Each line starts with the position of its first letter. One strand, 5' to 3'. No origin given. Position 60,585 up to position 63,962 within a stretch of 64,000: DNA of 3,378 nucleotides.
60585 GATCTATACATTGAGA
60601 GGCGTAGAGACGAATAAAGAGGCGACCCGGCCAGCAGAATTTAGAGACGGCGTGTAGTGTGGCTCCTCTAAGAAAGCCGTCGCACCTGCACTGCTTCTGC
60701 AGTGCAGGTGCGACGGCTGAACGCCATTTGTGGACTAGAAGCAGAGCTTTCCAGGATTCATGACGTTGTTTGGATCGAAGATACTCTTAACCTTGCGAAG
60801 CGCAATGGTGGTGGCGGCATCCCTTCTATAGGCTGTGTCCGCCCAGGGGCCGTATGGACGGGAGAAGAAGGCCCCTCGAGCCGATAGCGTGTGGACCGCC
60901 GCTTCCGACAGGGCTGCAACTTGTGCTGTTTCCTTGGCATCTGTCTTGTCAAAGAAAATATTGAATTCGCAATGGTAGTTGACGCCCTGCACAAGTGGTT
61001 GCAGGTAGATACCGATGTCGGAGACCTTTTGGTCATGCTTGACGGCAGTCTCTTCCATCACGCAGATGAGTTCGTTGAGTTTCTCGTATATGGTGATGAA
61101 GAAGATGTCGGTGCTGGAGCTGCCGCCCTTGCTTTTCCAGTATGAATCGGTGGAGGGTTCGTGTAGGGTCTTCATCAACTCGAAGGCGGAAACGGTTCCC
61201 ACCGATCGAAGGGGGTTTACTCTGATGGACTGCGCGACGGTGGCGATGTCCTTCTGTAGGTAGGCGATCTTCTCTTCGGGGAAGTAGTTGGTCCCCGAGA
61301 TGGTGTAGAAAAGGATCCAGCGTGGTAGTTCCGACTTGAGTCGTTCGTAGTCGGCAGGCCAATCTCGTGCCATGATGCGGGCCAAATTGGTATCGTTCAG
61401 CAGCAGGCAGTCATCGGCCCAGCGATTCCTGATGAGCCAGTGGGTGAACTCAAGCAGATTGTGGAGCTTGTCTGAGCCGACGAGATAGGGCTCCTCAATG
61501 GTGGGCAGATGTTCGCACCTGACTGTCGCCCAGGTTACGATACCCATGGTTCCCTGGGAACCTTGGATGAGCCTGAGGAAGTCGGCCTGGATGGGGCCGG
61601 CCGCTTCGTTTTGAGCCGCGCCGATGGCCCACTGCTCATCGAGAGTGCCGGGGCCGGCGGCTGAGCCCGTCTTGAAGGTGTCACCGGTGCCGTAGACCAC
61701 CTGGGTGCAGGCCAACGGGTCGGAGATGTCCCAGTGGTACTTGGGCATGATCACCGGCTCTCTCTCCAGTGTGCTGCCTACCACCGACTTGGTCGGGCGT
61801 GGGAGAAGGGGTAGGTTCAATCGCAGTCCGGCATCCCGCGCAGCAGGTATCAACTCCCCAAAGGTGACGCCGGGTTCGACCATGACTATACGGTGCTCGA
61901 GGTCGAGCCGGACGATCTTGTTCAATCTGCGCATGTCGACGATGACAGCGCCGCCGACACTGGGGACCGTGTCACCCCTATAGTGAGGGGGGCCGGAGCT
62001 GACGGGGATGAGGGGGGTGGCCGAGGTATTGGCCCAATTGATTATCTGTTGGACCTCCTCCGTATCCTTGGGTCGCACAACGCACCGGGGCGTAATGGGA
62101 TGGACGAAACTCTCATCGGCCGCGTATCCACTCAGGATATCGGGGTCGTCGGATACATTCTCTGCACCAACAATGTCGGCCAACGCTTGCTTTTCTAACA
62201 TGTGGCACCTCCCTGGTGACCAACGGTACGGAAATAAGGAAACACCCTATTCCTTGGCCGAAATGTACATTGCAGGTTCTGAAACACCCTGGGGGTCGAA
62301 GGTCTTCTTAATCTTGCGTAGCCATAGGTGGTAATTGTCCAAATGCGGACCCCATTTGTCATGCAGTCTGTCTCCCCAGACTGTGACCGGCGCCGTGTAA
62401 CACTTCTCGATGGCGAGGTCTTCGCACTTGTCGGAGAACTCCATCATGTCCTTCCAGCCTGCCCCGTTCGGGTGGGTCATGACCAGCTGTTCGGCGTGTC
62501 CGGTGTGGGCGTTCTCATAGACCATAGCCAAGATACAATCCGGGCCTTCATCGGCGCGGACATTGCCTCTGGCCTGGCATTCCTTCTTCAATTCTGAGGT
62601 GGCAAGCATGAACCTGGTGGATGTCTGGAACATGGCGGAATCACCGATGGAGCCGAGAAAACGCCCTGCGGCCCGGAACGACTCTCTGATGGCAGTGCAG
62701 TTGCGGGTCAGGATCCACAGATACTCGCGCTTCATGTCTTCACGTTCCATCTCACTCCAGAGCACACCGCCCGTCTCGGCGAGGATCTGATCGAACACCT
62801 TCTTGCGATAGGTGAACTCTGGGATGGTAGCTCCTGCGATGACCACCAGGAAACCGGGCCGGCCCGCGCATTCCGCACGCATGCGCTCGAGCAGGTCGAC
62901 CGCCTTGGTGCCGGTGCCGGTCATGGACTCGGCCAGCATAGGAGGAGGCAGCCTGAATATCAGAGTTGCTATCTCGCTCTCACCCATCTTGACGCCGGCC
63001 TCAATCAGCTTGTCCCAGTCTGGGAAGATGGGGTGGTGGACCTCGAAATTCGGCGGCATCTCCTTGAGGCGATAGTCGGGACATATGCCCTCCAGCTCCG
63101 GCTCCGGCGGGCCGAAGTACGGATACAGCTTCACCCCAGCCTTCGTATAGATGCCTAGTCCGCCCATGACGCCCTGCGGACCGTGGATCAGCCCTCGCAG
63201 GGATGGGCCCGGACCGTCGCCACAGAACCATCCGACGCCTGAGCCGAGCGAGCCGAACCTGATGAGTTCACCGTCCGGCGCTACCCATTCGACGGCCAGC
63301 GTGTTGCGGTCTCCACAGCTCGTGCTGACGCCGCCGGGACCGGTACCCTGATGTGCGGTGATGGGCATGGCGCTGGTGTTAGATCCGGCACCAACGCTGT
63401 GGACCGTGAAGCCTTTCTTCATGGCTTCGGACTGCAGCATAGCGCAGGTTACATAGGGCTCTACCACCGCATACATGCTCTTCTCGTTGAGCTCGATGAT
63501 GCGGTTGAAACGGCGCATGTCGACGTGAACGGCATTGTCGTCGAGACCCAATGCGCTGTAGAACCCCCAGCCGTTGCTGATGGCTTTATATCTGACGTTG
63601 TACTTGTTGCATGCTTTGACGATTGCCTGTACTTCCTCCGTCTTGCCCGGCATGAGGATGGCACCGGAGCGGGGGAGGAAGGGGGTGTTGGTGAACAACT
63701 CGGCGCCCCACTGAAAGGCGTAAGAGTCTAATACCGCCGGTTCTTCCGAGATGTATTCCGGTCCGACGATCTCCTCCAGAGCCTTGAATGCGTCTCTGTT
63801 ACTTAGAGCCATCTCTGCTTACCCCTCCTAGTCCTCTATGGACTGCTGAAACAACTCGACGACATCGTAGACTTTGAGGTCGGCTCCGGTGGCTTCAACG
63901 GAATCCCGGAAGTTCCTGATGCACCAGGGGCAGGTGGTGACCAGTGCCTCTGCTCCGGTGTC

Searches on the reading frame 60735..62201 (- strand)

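Call 3: search_protein_families(library=pfam, proteins=[window:60735-62201:-])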
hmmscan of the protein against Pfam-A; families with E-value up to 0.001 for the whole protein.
window:60735-62201:- (488 aa): 2 families
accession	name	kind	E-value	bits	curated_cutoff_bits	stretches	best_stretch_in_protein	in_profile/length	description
PF01565.28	FAD_binding_4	-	6.3e-18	65.3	26.4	1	38-147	1-107/139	FAD binding domain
PF02913.24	FAD-oxidase_C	-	8e-05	22.9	21.2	1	458-486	220-248/248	FAD linked oxidases, C-terminal domain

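Call 6: search_protein_families(library=ncbifam, proteins=[window:60735-62201:-], max_evalue=0.001)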
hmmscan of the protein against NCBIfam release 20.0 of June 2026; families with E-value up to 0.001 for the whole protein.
window:60735-62201:- (488 aa): 8 families
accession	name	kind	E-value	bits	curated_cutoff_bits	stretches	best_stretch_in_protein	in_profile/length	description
TIGR00387.1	glcD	equivalog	2e-15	56.6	567.9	1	41-123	1-81/413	glycolate oxidase subunit GlcD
NF049975.1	2HglutDHaseYdiJ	equivalog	1.6e-10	39.4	1350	1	27-126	42-140/1018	D-2-hydroxyglutarate dehydrogenase YdiJ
NF008408.0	PRK11230.1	equivalog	4.4e-09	35.3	897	1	16-114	34-130/499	glycolate oxidase subunit GlcD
NF053785.1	DcplphribOxDprE1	equivalog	8.9e-06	25.2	500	1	42-143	19-114/449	decaprenylphosphoryl-beta-D-ribose oxidase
TIGR01679.1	bact_FAD_ox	subfamily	4.2e-05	22.6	292.25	1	36-128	10-95/419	FAD-linked oxidoreductase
NF041226.1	BagK_FevA1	equivalog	5.5e-05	21.8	800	1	33-173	36-169/453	bagremycin/ferroverdin biosynthesis FAD-dependent oxygenase BagK/FevA1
TIGR01676.1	GLDHase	equivalog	0.00019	20.4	458.25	1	30-128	54-148/541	L-galactonolactone dehydrogenase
TIGR01678.1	FAD_lactone_ox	subfamily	0.00096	18.2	396.8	0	37-128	14-101/438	sugar 1,4-lactone oxidase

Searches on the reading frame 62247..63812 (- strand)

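Call 3: search_protein_families(library=pfam, proteins=[window:62247-63812:-])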
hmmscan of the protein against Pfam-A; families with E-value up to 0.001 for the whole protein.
window:62247-63812:- (521 aa): 1 family
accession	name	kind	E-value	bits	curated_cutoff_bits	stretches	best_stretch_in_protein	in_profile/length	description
PF01565.28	FAD_binding_4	-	4.4e-20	72.2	26.4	1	51-186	3-138/139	FAD binding domain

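Call 6: search_protein_families(library=ncbifam, proteins=[window:62247-63812:-], max_evalue=0.001)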
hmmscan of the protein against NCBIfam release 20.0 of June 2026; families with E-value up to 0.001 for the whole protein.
window:62247-63812:- (521 aa): 2 families
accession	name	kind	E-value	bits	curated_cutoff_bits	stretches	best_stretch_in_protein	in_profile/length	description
TIGR00387.1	glcD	equivalog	4.7e-13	48.8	567.9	1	53-231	2-172/413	glycolate oxidase subunit GlcD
NF008408.0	PRK11230.1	equivalog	1.2e-08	33.8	897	1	52-231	59-229/499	glycolate oxidase subunit GlcD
